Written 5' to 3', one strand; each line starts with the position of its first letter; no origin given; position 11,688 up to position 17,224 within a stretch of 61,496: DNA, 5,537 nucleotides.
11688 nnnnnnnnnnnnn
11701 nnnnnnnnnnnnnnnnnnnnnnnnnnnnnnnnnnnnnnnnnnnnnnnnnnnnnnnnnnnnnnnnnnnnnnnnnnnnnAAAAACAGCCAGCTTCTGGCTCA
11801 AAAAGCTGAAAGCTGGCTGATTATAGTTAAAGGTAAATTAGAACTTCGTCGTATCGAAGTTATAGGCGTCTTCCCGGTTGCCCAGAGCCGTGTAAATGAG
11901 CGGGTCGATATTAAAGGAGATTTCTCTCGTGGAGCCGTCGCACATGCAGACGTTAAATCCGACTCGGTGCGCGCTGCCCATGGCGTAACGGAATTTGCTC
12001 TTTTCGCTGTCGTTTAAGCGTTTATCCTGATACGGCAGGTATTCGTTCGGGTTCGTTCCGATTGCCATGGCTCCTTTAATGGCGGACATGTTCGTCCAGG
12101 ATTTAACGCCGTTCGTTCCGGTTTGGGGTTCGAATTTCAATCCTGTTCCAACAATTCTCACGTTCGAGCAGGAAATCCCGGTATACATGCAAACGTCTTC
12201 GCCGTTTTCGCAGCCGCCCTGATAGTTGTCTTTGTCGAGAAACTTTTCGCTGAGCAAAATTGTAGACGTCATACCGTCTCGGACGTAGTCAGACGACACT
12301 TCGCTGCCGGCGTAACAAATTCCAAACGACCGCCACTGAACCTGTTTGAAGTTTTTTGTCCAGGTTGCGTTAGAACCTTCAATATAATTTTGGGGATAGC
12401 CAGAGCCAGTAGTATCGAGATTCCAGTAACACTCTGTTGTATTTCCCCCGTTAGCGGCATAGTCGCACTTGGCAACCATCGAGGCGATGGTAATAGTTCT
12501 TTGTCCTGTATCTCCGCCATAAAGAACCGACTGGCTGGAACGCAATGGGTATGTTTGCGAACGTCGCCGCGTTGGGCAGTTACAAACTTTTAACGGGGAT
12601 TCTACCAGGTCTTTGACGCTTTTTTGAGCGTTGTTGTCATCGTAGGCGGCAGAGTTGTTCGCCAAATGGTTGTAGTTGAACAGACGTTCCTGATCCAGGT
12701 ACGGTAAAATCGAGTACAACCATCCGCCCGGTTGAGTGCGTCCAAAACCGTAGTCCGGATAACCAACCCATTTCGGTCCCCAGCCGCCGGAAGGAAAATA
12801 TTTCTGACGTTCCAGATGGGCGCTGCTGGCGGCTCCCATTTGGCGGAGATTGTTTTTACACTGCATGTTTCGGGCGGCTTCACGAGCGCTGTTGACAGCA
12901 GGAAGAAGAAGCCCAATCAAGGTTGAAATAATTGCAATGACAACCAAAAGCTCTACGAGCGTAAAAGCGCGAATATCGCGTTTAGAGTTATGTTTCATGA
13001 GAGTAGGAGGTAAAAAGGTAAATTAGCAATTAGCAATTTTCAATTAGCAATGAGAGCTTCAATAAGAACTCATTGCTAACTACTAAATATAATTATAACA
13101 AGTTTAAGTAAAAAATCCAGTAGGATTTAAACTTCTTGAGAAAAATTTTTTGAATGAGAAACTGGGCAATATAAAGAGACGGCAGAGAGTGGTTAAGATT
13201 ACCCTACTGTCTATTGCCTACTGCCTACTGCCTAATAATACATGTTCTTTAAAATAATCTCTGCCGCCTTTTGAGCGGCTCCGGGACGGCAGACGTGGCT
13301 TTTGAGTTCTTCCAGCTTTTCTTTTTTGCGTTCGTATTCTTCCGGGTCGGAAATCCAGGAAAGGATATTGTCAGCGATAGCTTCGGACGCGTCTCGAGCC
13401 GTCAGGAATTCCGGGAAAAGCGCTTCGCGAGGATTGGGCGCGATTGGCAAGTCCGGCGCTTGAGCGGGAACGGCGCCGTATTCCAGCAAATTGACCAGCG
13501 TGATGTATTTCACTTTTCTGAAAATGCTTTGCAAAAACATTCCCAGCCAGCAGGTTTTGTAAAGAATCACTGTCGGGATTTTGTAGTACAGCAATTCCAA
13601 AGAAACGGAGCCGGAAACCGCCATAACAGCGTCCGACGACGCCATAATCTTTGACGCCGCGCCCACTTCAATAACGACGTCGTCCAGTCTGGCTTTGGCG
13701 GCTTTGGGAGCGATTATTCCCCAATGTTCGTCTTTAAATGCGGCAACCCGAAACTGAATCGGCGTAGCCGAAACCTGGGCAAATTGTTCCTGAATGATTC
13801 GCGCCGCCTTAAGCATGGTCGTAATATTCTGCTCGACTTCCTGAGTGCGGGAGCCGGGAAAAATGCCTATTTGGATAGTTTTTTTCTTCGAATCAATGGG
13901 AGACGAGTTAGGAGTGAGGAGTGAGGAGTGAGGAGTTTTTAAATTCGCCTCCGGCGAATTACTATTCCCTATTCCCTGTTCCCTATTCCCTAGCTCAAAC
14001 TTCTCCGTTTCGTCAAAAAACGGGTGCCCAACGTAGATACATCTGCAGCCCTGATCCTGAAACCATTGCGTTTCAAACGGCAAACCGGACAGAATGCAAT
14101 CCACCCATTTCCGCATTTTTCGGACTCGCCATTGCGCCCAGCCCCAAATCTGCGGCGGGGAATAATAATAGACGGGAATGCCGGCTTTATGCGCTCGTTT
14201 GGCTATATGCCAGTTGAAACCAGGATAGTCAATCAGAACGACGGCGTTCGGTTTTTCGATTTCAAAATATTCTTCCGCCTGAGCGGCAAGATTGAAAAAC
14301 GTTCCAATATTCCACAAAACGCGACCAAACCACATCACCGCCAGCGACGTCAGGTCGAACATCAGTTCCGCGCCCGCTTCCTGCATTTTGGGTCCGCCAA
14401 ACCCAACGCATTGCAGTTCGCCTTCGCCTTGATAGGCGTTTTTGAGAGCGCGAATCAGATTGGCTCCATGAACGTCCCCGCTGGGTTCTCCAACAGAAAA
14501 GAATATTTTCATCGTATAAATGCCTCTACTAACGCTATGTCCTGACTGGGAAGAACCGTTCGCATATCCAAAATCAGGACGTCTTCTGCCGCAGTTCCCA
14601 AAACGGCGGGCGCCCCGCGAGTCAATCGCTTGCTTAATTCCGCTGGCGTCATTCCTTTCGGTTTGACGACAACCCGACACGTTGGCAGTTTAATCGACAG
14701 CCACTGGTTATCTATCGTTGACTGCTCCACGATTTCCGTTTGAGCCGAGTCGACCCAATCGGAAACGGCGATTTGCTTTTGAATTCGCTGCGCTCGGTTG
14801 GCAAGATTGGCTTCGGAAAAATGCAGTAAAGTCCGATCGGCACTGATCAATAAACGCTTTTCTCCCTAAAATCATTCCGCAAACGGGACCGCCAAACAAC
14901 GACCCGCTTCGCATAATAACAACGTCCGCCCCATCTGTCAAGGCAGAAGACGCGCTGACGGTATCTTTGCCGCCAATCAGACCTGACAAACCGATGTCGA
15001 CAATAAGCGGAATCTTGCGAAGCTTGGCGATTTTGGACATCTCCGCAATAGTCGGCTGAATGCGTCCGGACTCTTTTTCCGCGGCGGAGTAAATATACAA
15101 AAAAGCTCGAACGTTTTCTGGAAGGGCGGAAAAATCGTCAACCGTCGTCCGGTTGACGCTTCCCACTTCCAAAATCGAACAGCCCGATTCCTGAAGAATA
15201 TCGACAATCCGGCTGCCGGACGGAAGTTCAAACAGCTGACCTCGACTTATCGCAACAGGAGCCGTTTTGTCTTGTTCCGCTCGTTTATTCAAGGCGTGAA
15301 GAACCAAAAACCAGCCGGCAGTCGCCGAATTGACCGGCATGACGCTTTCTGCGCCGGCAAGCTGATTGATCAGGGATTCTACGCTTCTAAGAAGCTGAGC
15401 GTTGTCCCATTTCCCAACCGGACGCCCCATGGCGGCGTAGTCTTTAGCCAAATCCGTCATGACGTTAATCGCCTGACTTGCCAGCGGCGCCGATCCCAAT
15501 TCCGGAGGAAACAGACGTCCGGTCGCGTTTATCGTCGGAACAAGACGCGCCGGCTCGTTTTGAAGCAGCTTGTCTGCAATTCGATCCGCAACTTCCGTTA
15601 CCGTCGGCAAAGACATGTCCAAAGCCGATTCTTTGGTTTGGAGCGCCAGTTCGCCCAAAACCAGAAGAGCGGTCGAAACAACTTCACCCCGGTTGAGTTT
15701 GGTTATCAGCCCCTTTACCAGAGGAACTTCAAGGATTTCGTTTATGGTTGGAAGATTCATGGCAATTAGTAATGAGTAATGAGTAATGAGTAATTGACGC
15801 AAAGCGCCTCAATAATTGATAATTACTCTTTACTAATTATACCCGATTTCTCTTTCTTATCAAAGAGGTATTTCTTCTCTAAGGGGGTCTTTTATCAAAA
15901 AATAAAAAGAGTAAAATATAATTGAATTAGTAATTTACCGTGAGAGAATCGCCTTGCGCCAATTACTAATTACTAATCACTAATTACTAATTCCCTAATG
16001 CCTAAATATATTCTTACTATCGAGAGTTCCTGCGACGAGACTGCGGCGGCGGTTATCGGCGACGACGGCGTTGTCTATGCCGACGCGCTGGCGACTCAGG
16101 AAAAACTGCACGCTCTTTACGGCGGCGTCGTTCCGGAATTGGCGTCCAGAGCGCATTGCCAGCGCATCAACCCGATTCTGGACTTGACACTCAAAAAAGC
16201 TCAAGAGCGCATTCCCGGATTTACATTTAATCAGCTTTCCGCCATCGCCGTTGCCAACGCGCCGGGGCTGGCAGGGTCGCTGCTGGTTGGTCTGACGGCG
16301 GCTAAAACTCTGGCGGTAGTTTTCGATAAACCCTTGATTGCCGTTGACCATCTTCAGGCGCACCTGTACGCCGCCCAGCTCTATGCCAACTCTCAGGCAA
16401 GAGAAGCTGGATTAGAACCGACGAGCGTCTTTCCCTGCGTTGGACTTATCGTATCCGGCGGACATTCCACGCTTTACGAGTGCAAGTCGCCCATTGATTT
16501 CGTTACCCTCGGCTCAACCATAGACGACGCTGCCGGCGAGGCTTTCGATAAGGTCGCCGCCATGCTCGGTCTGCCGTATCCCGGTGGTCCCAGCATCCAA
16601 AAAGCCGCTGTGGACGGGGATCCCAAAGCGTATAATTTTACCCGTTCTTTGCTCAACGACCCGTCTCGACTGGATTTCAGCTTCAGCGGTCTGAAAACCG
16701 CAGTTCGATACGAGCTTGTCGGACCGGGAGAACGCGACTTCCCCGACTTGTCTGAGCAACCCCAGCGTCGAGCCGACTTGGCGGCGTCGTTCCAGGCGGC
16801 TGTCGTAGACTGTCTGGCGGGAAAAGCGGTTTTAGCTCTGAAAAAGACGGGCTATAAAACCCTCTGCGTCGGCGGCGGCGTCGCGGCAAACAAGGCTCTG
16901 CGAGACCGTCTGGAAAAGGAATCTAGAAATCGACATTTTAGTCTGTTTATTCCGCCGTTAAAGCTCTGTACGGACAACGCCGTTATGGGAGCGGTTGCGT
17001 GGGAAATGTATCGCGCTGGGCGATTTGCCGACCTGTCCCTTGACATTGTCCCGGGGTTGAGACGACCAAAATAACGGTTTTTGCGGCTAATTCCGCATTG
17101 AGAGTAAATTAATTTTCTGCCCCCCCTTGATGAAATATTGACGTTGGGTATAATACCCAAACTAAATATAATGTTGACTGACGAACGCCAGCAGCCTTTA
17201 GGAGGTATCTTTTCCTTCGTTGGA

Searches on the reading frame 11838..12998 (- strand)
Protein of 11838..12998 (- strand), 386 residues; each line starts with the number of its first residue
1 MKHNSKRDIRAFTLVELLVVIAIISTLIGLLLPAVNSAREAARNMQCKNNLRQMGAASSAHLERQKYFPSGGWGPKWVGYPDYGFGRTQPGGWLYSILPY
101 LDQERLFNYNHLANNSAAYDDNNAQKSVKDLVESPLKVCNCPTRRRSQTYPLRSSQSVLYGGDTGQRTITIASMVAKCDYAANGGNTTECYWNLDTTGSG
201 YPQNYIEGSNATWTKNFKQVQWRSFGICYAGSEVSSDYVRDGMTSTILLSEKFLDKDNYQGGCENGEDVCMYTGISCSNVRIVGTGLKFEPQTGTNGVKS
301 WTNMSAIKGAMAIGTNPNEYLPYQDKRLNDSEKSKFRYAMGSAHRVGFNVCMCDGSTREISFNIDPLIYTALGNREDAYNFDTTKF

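Call 7: search_protein_families(library=ncbifam, proteins=[window:11838-12998:-])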
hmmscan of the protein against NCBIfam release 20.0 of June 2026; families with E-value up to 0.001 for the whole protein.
window:11838-12998:- (386 aa): 7 families
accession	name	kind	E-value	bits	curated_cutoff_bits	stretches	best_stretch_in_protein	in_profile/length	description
NF040999.1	pilin_ComGC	equivalog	2.4e-06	27.6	75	1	10-48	2-40/84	competence type IV pilus major pilin ComGC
TIGR01710.1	typeII_sec_gspG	equivalog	2.7e-06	27.4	88.85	1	10-65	1-57/134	type II secretion system major pseudopilin GspG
NF041013.1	T4P_ComGE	equivalog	3.1e-06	27.2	49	1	8-50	2-44/83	competence type IV pilus minor pilin ComGE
TIGR02596.1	TIGR02596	subfamily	2.7e-05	24.3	70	1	12-50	1-39/196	Verru_Chthon cassette protein D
TIGR04294.2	pre_pil_HX9DG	domain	0.00014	21.5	19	1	340-360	1-21/22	H-X9-DG-CTERM domain-containing protein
TIGR02532.1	IV_pilin_GFxxxE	domain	0.00043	20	16.3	1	10-31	2-23/24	prepilin-type N-terminal cleavage/methylation domain-containing protein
NF007862.0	PRK10574.1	equivalog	0.00082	19.5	138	0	10-36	5-31/145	prepilin peptidase-dependent pilin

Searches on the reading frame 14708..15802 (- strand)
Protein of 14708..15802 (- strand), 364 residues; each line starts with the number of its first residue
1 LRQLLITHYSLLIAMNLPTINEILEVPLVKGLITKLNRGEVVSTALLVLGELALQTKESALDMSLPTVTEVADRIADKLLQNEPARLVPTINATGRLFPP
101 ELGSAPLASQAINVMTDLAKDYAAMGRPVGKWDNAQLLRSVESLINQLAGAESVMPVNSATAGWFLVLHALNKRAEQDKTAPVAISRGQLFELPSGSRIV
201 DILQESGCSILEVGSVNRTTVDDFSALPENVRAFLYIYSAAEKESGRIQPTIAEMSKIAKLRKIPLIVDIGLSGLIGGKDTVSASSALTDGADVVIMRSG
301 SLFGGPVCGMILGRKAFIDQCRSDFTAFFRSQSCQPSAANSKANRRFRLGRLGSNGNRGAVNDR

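Call 7: search_protein_families(library=ncbifam, proteins=[window:14708-15802:-])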
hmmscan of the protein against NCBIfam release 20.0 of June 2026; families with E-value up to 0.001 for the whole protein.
window:14708-15802:- (364 aa): 3 families
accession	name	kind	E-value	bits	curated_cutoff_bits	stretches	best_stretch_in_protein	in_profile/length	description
TIGR00474.1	selA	equivalog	2.8e-42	145.1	267.9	1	16-323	3-310/455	L-seryl-tRNA(Sec) selenium transferase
TIGR01437.1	selA_rel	subfamily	1.2e-15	57.4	385.3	1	87-327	7-235/363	DgaE family pyridoxal phosphate-dependent ammonia lyase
NF047797.1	glminPNH3LysDgaE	equivalog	3.2e-12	46.1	600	1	135-330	46-240/367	D-glucosaminate-6-phosphate ammonia lyase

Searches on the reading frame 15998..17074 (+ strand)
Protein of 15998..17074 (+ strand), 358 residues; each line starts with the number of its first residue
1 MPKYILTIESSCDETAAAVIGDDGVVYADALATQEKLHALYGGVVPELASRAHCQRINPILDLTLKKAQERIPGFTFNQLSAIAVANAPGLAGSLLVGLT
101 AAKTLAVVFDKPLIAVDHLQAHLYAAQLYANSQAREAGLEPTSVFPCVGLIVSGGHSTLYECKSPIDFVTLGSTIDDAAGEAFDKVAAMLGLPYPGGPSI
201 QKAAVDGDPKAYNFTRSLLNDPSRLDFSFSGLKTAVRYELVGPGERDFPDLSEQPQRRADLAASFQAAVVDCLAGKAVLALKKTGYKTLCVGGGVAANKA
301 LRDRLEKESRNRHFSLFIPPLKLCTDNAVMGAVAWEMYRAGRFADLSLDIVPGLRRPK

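Call 7: search_protein_families(library=ncbifam, proteins=[window:15998-17074:+])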
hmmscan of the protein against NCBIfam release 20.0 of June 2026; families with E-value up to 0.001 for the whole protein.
window:15998-17074:+ (358 aa): 6 families
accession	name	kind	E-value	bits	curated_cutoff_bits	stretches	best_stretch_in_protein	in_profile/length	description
TIGR03723.1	T6A_TsaD_YgjD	equivalog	5.7e-111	370.6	296.1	1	5-334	1-308/314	tRNA (adenosine(37)-N6)-threonylcarbamoyltransferase complex transferase subunit TsaD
TIGR00329.1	gcp_kae1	subfamily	1.4e-93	313.5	207.8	1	6-330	1-303/305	tRNA (adenosine(37)-N6)-threonylcarbamoyltransferase complex transferase subunit TsaD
TIGR03722.2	arch_KAE1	equivalog_domain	3.4e-42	144.7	375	1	5-341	1-300/323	KEOPS complex N(6)-L-threonylcarbamoyladenine synthase Kae1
NF007174.0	PRK09605.1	equivalog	6.3e-40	137.1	447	1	5-346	3-307/535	bifunctional N(6)-L-threonylcarbamoyladenine synthase/serine/threonine protein kinase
TIGR03725.1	T6A_YeaZ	equivalog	1.5e-09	38.1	69.3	1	5-131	1-105/212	tRNA (adenosine(37)-N6)-threonylcarbamoyltransferase complex dimerization subunit type 1 TsaB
TIGR00143.1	hypF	equivalog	2.5e-05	22.6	466.1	1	254-329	657-732/741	carbamoyltransferase HypF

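Call 8: find_encoding_contigs(protein=window:15998-17074:+, flank=10000, max_places=6)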
Protein window:15998-17074:+ (358 aa): 2 contigs read that carry it; 2 places shown.
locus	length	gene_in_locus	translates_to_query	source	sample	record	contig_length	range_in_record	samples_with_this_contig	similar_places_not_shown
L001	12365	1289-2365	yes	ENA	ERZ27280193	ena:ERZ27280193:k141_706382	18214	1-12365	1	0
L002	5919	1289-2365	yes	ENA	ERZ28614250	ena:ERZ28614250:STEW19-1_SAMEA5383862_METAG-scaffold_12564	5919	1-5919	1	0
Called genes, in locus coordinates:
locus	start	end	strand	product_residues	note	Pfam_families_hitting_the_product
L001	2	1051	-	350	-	?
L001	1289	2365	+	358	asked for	PF00814:TsaD, PF22521:HypF_C_2 (weak)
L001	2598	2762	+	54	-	PF00471:Ribosomal_L33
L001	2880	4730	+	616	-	PF01368:DHH, PF02272:DHHA1, PF17768:RecJ_OB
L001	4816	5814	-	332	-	PF02733:Dak1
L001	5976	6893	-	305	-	PF00069:Pkinase, PF01636:APH (faint), PF07714:PK_Tyr_Ser-Thr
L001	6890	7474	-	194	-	PF08281:Sigma70_r4_2, PF04545:Sigma70_r4 (weak)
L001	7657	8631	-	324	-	PF01073:3Beta_HSD, PF01370:Epimerase, PF02719:Polysacc_synt_2, PF04321:RmlD_sub_bind, PF07993:NAD_binding_4, PF16363:GDP_Man_Dehyd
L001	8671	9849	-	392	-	-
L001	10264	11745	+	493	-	PF00884:Sulfatase (faint), PF01663:Phosphodiest, PF01676:Metalloenzyme (weak), PF13385:Laminin_G_3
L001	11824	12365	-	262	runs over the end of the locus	PF02230:Abhydrolase_2 (faint), PF00326:Peptidase_S9 (faint)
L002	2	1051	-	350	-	?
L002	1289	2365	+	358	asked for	PF00814:TsaD, PF22521:HypF_C_2 (weak)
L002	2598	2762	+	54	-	PF00471:Ribosomal_L33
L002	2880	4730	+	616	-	PF01368:DHH, PF02272:DHHA1, PF17768:RecJ_OB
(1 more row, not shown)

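Call 11: find_related_loci(query=window:15998-17074:+, collection=genome_contigs, flank=10000)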
Query window:15998-17074:+ (358 aa) in genome_contigs; peptide patterns used: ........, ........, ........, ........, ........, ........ (x = any residue, [..] = any of these).
600 stretches matched a pattern (row limit reached: there are more); 504 encode a relative of the query (tblastn E <= 1e-3); the best 80 are kept; 80 distinct loci.
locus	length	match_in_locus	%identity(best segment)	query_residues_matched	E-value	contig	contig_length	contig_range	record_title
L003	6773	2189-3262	97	1-358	0e+0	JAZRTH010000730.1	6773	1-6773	MAG: Thermoguttaceae bacterium isolate T1900045343_YK20190033.MAGScoT_cleanbin_000051 SGB_6678_k141_3591616, whole genom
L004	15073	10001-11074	97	1-358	0e+0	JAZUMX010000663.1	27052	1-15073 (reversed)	MAG: Thermoguttaceae bacterium isolate T1900044890_TS20190356.MAGScoT_cleanbin_000042 SGB_3255_k141_619072, whole genome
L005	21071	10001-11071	96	1-357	0e+0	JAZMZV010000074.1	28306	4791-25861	MAG: Thermoguttaceae bacterium isolate T1900044749_TS20190415.MAGScoT_cleanbin_000030 SGB_2165_k141_4709340, whole genom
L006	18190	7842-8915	96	1-358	0e+0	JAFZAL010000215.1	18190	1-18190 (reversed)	MAG: Thermoguttaceae bacterium isolate RGIG7588 Water_buffalos_Omasum-3__c789191, whole genome shotgun sequence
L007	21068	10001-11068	96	1-356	0e+0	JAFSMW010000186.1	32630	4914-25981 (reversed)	MAG: Thermoguttaceae bacterium isolate RGIG3287 Goat_Reticulum-4__c460561, whole genome shotgun sequence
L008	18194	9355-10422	90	1-356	0e+0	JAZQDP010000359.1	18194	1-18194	MAG: Thermoguttaceae bacterium isolate T1900044636_TS20190102.MAGScoT_cleanbin_000039 SGB_1152_k141_846264, whole genome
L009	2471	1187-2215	82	1-353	0e+0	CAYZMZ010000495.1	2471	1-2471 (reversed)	MAG TPA_asm: uncultured Planctomycetaceae bacterium isolate SRP192927_co4_339 genome assembly, contig: NODE_137625_lengt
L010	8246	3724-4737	62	4-356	6e-142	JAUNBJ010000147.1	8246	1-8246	MAG: Planctomycetia bacterium isolate S1R_St_37 NODE_3325_length_8246_cov_63.895739, whole genome shotgun sequence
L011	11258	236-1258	62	1-356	7e-140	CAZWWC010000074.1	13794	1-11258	MAG TPA_asm: uncultured Planctomycetaceae bacterium isolate binchicken_co100_313 genome assembly, contig: NODE_7011_leng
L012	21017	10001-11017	62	5-358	1e-139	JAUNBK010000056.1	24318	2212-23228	MAG: Planctomycetia bacterium isolate S1R_St_39 NODE_805_length_24318_cov_15.695421, whole genome shotgun sequence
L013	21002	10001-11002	63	8-356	1e-139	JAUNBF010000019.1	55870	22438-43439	MAG: Planctomycetia bacterium isolate S1R_St_26 NODE_204_length_55870_cov_21.209030, whole genome shotgun sequence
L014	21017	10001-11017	61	5-358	8e-139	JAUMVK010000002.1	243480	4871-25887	MAG: Thermoguttaceae bacterium isolate S12M_St_32 NODE_12_length_243480_cov_27.139579, whole genome shotgun sequence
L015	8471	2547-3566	62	5-356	6e-138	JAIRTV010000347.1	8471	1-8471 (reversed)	MAG: Planctomycetaceae bacterium isolate Ct408_bin98 k119_4835503, whole genome shotgun sequence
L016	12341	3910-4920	61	5-356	8e-138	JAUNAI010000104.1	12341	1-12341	MAG: Planctomycetia bacterium isolate S19M_St_30 NODE_1496_length_12341_cov_6.221227, whole genome shotgun sequence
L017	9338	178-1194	62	5-358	3e-137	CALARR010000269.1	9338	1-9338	MAG TPA_asm: uncultured Planctomycetales bacterium isolate SRR3330210_bin.80_CONCOCT_v1.1_MAG genome assembly, contig: E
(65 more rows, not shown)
